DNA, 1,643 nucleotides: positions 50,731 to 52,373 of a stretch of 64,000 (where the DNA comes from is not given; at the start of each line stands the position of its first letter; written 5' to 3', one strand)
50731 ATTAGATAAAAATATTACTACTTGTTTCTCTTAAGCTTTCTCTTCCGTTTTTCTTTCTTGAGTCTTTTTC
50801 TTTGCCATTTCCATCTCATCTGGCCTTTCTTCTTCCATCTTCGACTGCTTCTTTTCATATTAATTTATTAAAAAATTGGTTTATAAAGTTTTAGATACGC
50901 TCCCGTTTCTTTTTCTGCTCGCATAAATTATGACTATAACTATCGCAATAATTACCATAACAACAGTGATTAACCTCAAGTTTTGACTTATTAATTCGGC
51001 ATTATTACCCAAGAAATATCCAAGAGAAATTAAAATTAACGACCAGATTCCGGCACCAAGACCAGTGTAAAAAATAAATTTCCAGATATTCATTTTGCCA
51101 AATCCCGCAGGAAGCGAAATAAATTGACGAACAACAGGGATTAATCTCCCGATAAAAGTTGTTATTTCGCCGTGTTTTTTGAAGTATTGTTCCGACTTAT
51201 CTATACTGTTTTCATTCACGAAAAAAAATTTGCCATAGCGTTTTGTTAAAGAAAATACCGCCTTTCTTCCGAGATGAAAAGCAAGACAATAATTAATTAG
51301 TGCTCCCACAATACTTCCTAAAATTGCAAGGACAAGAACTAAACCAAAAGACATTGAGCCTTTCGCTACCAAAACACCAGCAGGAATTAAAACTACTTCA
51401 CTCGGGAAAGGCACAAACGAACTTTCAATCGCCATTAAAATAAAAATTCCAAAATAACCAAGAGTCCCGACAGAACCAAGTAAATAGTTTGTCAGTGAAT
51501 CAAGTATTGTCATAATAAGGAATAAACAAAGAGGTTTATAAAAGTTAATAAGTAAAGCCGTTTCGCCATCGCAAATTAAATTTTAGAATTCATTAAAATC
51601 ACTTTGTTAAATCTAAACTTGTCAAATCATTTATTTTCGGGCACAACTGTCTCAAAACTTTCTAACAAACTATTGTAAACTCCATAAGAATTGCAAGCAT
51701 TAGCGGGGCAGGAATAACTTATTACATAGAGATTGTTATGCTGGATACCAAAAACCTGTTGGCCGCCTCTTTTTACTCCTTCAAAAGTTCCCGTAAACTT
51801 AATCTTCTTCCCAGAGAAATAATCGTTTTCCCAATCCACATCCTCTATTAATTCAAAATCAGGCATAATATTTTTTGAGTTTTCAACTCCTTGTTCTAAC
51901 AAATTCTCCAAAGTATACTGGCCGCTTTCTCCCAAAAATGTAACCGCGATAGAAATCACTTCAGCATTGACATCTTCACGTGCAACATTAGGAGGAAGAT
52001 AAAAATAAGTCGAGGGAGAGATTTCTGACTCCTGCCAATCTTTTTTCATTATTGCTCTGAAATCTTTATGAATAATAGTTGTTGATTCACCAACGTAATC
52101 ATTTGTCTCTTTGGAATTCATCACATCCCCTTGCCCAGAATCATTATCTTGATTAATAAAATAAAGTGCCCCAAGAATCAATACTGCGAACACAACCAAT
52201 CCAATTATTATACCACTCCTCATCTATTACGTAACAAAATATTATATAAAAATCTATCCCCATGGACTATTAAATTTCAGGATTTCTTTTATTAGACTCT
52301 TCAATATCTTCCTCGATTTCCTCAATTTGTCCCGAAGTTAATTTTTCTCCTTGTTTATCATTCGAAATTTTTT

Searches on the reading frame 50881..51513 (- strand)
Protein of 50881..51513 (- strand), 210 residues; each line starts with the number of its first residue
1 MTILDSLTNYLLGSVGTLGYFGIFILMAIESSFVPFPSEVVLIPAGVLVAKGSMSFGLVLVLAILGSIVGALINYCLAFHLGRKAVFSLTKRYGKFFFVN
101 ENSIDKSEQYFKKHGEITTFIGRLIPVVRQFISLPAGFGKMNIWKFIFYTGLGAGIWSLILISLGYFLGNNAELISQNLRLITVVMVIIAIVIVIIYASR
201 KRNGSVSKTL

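Call 58: search_protein_families(library=pfam, proteins=[window:50881-51513:-], max_evalue=0.01)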
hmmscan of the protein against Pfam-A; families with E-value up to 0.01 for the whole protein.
window:50881-51513:- (210 aa): 1 family
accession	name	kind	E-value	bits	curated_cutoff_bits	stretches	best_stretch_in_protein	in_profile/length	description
PF09335.16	VTT_dom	-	8.4e-24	84.8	33.9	1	36-166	1-122/123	VTT domain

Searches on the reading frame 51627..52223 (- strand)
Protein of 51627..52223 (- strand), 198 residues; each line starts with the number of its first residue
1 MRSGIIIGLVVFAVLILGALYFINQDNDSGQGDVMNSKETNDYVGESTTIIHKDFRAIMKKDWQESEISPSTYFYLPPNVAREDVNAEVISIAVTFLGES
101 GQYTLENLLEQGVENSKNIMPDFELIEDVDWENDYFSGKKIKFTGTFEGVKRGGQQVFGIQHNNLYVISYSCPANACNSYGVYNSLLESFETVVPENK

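Call 58: search_protein_families(library=pfam, proteins=[window:51627-52223:-], max_evalue=0.01)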
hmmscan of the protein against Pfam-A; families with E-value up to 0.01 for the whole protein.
window:51627-52223:- (198 aa): 1 family
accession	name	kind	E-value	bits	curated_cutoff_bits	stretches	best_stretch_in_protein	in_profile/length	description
PF18933.6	PsbP_2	-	2.2e-05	25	27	1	5-174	3-167/184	PsbP-like protein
